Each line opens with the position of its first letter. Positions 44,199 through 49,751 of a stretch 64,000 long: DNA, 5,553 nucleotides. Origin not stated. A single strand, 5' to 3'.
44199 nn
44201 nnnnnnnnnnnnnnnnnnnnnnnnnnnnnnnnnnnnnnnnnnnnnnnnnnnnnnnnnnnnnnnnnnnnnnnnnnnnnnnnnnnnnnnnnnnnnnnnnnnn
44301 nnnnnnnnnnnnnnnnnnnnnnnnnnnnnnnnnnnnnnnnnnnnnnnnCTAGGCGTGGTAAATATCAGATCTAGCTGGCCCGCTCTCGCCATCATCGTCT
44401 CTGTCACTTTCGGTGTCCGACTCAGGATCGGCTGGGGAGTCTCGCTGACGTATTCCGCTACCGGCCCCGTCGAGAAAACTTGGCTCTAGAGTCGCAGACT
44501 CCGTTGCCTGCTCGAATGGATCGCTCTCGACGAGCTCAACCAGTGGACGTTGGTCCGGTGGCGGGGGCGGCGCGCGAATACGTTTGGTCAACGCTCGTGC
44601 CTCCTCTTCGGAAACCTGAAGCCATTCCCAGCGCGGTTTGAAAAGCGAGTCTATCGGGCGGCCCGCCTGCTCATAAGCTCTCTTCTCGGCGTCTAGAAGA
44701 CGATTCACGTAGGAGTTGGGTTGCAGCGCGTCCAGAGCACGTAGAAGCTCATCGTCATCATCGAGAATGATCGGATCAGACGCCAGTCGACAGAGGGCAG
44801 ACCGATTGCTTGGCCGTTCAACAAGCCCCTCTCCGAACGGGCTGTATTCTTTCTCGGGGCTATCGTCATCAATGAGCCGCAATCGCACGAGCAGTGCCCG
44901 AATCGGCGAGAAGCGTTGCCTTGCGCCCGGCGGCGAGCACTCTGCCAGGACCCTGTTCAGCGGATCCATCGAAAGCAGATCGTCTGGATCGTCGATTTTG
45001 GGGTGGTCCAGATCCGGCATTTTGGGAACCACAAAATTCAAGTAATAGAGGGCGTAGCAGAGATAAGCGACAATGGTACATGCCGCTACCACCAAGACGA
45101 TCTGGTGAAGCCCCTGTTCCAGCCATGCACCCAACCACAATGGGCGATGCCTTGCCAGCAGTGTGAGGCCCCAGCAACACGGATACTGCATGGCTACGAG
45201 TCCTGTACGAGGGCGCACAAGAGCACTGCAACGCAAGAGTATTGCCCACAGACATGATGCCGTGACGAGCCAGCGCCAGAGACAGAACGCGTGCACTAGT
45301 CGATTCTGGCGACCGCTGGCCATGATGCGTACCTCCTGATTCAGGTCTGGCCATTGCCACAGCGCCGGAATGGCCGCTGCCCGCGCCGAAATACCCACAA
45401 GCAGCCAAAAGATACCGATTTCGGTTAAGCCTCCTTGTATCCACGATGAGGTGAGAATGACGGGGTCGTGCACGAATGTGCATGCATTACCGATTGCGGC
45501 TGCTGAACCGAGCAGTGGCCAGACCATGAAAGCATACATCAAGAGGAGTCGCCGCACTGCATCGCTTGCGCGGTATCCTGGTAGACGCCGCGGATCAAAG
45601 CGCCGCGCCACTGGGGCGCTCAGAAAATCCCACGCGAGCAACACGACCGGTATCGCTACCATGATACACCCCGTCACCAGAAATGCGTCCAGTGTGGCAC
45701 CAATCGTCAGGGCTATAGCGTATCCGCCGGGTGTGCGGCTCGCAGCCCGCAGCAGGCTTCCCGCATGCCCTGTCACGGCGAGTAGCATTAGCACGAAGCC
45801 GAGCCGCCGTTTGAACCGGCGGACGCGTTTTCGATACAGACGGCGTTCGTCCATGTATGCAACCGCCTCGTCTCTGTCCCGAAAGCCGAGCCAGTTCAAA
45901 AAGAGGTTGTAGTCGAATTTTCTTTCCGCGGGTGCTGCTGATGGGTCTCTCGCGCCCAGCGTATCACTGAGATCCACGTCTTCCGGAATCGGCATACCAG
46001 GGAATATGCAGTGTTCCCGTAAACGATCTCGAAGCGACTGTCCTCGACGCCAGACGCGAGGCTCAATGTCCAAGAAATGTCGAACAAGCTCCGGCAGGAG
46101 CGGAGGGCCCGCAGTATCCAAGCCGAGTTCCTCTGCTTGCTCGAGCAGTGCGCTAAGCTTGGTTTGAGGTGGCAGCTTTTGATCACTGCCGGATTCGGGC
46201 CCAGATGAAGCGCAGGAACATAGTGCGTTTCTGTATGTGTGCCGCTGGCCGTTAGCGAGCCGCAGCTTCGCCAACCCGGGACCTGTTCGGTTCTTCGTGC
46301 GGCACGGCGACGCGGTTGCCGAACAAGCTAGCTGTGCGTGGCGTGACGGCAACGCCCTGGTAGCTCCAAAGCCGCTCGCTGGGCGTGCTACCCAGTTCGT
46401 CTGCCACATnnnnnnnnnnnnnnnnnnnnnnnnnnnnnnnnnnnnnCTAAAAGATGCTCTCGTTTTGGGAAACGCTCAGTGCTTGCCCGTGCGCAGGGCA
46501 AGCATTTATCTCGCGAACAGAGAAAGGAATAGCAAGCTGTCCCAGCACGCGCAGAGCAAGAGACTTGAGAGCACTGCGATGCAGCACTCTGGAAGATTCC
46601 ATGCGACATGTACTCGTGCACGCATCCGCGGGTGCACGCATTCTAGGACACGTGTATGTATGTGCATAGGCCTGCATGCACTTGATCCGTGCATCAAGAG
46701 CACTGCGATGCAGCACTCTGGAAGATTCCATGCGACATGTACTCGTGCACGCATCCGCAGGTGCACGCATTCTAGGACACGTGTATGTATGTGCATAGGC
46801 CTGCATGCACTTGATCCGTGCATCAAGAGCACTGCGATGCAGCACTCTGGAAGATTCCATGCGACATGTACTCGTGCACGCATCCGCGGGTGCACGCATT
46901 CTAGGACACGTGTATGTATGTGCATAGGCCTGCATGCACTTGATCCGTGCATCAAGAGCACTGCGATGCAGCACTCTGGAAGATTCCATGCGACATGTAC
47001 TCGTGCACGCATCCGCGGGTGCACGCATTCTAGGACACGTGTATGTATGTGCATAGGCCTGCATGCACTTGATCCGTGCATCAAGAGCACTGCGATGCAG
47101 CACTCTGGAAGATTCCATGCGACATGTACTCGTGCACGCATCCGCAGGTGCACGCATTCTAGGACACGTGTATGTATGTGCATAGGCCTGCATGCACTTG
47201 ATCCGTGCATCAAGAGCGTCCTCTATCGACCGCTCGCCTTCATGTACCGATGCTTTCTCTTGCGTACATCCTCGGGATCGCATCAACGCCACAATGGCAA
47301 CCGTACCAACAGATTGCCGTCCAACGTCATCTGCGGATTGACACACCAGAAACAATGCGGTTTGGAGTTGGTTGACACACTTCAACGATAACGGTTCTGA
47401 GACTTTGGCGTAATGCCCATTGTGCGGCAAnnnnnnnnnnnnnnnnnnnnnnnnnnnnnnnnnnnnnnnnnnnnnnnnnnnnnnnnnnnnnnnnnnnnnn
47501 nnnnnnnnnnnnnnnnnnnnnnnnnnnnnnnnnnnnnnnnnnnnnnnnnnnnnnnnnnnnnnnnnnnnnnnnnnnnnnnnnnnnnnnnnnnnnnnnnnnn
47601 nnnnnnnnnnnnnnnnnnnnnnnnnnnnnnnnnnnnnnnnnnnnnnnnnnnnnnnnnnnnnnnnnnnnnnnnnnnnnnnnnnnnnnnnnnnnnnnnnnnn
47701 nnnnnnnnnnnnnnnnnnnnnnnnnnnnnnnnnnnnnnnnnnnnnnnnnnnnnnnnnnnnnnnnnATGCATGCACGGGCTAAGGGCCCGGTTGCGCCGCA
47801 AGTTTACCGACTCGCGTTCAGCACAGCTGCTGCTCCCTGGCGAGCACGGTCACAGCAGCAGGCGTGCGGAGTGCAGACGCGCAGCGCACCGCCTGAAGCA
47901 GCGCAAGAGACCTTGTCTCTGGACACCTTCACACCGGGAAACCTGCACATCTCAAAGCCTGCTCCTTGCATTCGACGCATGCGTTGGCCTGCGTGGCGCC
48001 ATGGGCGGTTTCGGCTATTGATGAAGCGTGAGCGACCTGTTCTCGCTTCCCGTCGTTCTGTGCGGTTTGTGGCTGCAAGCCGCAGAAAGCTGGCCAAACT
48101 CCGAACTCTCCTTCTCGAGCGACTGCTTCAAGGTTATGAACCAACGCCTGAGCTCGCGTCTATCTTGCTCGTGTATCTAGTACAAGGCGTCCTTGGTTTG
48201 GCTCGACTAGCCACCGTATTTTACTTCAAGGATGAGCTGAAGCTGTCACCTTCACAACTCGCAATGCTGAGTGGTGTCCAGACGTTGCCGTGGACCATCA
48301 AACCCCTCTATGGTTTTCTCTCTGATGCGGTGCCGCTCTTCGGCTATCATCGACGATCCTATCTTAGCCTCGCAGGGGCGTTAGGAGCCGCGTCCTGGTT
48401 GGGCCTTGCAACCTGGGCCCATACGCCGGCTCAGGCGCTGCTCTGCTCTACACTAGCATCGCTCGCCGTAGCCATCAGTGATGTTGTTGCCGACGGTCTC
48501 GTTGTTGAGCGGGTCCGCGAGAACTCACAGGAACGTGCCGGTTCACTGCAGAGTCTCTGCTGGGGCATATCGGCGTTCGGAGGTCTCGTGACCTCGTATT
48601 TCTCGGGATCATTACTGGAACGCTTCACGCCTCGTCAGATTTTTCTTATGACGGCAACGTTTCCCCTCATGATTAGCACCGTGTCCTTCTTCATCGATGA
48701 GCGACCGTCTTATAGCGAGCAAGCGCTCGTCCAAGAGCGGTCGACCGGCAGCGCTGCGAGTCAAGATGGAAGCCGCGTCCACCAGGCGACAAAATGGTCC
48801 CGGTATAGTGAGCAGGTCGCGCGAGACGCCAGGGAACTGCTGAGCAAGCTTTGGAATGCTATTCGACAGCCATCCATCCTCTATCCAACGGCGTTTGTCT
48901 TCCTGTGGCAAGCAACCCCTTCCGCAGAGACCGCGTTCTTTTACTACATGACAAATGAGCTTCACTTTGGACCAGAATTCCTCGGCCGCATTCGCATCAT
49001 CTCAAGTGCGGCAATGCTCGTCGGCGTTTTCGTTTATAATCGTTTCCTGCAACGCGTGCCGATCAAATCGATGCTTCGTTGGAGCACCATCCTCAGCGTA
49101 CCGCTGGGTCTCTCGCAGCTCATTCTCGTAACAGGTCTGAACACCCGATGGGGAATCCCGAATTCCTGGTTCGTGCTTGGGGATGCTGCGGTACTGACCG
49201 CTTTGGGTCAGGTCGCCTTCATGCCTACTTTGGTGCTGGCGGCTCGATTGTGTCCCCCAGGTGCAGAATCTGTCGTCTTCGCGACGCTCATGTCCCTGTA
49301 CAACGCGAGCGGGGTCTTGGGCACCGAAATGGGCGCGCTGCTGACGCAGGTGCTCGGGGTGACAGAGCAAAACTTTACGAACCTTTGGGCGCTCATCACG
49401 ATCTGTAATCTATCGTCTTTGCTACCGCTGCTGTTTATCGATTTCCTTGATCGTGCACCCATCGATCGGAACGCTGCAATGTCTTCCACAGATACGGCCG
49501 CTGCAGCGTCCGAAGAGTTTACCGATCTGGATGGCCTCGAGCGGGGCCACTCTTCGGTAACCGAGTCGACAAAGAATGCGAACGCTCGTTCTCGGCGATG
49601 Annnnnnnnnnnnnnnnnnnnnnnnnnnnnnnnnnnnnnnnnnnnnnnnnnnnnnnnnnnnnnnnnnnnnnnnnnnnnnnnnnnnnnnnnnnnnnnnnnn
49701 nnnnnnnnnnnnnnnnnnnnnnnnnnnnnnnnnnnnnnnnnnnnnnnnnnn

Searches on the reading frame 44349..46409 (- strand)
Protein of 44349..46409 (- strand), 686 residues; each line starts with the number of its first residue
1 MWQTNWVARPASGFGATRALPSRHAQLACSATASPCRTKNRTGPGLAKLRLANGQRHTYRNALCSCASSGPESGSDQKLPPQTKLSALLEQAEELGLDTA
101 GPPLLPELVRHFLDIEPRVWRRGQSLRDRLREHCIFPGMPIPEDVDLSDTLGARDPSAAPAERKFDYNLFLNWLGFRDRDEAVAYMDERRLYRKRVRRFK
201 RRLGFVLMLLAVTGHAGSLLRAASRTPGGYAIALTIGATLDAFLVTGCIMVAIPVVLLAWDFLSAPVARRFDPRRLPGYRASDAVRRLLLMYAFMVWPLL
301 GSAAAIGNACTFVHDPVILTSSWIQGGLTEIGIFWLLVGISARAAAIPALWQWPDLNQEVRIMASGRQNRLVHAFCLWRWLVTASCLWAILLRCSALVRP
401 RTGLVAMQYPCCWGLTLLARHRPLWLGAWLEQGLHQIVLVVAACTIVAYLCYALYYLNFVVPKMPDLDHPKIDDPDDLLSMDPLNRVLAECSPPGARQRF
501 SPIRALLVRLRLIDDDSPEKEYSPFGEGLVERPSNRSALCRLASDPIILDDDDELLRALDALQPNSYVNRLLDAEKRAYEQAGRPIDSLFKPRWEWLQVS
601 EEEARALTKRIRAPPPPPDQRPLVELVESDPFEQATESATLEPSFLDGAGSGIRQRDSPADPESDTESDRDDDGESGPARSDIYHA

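Call 29: search_protein_families(library=pfam, proteins=[window:44349-46409:-], max_evalue=0.01)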
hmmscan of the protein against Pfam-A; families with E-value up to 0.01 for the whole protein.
window:44349-46409:- (686 aa): 1 family
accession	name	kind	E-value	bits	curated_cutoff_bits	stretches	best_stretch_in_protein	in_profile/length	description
PF11375.13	DUF3177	-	1.5e-05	25.4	25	1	338-464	65-181/189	Protein of unknown function (DUF3177)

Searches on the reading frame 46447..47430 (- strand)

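Call 29: search_protein_families(library=pfam, proteins=[window:46447-47430:-], max_evalue=0.01)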
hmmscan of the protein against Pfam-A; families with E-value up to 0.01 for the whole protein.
window:46447-47430:- (327 aa): 1 family
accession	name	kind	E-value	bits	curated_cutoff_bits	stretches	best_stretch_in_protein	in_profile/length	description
PF04294.18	VanW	-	7.8e-05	22.6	27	0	237-272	62-97/130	VanW like protein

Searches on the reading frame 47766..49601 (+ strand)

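Call 29: search_protein_families(library=pfam, proteins=[window:47766-49601:+], max_evalue=0.01)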
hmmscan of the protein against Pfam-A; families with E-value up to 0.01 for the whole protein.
window:47766-49601:+ (611 aa): 3 families
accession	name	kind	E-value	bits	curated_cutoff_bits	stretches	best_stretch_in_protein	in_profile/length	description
PF03092.22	BT1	-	6.6e-132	440.7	22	1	140-568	1-419/432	BT1 family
PF07690.21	MFS_1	-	1.4e-18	67.4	33.4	2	151-520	18-347/347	Major Facilitator Superfamily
PF12832.13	MFS_1_like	-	3.2e-07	30.2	25.2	1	153-511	25-345/373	MFS_1 like family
